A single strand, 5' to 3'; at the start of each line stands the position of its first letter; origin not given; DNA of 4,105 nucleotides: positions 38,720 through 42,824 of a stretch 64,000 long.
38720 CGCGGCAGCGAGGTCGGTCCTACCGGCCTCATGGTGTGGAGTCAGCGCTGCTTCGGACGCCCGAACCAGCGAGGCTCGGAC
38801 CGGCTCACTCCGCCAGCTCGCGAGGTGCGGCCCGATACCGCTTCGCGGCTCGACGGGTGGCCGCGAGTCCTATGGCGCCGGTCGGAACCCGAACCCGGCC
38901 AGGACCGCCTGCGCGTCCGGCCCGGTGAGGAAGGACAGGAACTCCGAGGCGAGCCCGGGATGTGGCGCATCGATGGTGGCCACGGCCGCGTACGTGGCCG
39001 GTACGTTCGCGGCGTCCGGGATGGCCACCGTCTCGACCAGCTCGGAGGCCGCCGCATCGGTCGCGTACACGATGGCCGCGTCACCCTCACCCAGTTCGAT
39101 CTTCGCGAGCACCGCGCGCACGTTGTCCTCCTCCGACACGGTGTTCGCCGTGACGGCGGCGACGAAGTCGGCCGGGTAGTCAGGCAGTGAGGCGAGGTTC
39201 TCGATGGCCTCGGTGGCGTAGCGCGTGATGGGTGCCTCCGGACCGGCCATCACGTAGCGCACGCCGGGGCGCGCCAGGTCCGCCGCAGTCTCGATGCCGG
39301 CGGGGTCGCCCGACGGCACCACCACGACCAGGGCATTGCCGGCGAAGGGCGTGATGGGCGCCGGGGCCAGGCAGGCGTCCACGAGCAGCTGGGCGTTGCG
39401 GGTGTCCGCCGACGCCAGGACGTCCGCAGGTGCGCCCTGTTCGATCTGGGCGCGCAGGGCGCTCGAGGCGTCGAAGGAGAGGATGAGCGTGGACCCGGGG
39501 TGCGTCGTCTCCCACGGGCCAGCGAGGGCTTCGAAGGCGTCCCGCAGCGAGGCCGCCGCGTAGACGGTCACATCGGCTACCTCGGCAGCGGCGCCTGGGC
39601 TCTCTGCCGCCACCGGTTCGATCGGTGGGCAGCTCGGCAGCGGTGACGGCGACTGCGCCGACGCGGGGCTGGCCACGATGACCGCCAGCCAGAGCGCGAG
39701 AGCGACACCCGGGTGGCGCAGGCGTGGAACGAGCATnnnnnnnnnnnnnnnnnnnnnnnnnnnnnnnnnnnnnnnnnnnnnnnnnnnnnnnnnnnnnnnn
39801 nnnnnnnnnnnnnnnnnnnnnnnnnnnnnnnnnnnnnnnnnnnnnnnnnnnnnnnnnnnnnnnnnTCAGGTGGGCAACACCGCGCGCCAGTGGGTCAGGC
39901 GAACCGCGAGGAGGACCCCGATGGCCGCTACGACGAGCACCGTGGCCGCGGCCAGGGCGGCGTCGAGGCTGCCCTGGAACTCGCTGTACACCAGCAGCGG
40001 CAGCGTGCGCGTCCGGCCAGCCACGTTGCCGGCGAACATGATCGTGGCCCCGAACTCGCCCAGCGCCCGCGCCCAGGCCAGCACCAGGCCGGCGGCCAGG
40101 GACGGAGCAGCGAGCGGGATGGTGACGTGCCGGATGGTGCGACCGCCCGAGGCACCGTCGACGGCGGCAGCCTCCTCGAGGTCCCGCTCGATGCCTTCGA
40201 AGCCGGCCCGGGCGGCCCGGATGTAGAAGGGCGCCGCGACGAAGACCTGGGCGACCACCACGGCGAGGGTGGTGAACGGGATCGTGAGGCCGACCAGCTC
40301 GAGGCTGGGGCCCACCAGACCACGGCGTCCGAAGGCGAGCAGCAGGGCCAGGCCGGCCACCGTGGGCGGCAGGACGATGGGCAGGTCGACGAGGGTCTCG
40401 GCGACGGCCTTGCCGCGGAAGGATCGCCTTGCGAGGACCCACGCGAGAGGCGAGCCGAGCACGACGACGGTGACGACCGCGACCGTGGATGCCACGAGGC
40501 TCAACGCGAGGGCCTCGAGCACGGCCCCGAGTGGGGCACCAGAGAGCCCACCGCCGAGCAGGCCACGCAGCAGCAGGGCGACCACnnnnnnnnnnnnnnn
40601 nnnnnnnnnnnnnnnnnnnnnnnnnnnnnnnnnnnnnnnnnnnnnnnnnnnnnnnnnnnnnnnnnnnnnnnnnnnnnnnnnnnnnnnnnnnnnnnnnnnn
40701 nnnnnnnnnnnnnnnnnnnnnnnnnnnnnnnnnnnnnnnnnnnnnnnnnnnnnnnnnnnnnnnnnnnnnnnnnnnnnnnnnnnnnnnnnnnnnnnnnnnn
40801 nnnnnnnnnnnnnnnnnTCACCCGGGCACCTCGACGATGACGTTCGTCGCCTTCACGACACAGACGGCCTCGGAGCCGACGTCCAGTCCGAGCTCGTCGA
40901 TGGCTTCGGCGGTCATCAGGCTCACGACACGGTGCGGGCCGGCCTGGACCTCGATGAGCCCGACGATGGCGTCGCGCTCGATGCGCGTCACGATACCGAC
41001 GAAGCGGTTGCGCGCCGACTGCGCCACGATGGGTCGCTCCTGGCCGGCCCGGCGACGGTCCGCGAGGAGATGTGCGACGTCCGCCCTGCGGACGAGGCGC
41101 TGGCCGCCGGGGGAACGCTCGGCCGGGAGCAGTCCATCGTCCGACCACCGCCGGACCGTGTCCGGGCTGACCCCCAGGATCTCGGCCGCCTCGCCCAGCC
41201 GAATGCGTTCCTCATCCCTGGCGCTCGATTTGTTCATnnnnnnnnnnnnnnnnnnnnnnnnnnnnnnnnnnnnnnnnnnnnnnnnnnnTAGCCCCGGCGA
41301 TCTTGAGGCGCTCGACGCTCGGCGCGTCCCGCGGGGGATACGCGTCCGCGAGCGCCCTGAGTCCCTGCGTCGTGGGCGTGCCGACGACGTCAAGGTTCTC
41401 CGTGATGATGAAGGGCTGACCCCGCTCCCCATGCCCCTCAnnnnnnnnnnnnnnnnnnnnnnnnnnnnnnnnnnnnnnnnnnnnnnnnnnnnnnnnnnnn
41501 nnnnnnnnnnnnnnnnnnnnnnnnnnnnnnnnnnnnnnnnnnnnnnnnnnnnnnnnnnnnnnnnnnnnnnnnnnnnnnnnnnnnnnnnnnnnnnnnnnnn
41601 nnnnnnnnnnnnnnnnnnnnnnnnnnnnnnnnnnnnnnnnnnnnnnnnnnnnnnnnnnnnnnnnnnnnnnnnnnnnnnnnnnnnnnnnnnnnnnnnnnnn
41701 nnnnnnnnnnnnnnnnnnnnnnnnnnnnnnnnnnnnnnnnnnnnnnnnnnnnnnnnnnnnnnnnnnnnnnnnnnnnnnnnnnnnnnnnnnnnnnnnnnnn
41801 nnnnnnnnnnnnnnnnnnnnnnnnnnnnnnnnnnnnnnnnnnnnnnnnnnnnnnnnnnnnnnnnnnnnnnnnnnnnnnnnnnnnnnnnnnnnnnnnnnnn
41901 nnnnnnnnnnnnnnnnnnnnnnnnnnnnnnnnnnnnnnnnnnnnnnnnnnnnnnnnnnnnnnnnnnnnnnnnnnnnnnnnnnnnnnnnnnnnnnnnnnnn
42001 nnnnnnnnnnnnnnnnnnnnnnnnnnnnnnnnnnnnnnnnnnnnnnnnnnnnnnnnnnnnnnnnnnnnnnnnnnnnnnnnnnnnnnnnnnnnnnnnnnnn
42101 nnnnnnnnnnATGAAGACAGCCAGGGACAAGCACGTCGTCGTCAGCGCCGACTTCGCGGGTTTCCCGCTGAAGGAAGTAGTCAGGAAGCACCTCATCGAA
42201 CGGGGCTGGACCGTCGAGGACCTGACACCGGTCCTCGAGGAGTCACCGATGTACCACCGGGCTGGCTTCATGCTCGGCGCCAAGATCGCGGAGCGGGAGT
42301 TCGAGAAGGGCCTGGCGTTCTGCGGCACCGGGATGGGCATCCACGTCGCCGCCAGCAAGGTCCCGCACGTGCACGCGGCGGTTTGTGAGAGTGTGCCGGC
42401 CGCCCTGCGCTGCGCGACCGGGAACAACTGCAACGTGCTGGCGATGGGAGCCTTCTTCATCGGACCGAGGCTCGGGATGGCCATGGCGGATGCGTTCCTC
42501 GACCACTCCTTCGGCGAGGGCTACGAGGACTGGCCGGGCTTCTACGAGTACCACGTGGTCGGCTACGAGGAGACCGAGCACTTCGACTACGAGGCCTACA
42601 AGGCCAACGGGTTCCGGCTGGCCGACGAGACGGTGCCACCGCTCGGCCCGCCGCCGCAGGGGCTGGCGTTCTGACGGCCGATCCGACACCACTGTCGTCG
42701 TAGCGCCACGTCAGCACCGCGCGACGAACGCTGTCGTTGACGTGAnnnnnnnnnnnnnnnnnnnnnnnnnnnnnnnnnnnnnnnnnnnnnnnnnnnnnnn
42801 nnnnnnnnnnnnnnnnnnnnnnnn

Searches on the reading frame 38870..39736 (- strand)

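Call 54: search_protein_families(library=pfam, proteins=[window:38870-39736:-], max_evalue=0.001)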
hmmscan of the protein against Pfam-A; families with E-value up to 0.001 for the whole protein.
window:38870-39736:- (288 aa): 3 families
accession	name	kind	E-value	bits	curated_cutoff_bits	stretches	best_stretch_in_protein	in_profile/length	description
PF13531.11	SBP_bac_11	-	6.3e-50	170.5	25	1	56-285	1-227/227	Bacterial extracellular solute-binding protein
PF01547.30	SBP_bac_1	-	7.8e-17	62.7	26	1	61-277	1-307/307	Bacterial extracellular solute-binding protein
PF12727.12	PBP_like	-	8.6e-06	25.5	27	1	92-232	25-157/193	PBP superfamily domain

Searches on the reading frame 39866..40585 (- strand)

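Call 66: search_protein_families(library=pfam, proteins=[window:39866-40585:-], max_evalue=0.001)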
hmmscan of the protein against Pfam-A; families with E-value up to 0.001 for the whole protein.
window:39866-40585:- (239 aa): 1 family
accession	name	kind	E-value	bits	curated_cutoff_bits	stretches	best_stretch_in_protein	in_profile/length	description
PF00528.27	BPD_transp_1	-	2.6e-21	76.6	26.4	1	44-226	1-171/184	Binding-protein-dependent transport system inner membrane component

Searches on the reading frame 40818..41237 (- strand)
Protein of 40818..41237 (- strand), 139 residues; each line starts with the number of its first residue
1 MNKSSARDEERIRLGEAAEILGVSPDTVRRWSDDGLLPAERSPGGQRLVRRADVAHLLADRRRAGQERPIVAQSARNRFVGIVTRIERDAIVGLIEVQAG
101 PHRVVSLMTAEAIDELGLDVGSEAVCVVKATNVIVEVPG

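Call 66: search_protein_families(library=pfam, proteins=[window:40818-41237:-], max_evalue=0.001)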
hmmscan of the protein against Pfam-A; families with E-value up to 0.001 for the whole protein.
window:40818-41237:- (139 aa): 5 families
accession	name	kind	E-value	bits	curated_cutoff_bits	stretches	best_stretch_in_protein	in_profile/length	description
PF00376.29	MerR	-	9.9e-13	48.1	28.2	1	15-48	3-37/38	MerR family regulatory protein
PF12728.13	HTH_17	-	1.1e-12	48.5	27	1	15-61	5-50/51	Helix-turn-helix domain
PF03459.23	TOBE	-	3.2e-10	40.5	22.3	1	74-135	2-64/64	TOBE domain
PF13411.12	MerR_1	-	4.5e-09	36.7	21.6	1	13-58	2-47/69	MerR HTH family regulatory protein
PF13384.12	HTH_23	-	0.00038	20.6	24.6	0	11-32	17-38/50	Homeodomain-like domain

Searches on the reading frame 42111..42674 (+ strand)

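Call 66: search_protein_families(library=pfam, proteins=[window:42111-42674:+], max_evalue=0.001)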
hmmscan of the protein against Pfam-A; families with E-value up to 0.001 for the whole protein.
window:42111-42674:+ (187 aa): 1 family
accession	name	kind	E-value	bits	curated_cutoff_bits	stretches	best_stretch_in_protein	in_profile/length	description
PF02502.23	LacAB_rpiB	-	1.2e-30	106.7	24.7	1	9-137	1-129/138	Ribose/Galactose Isomerase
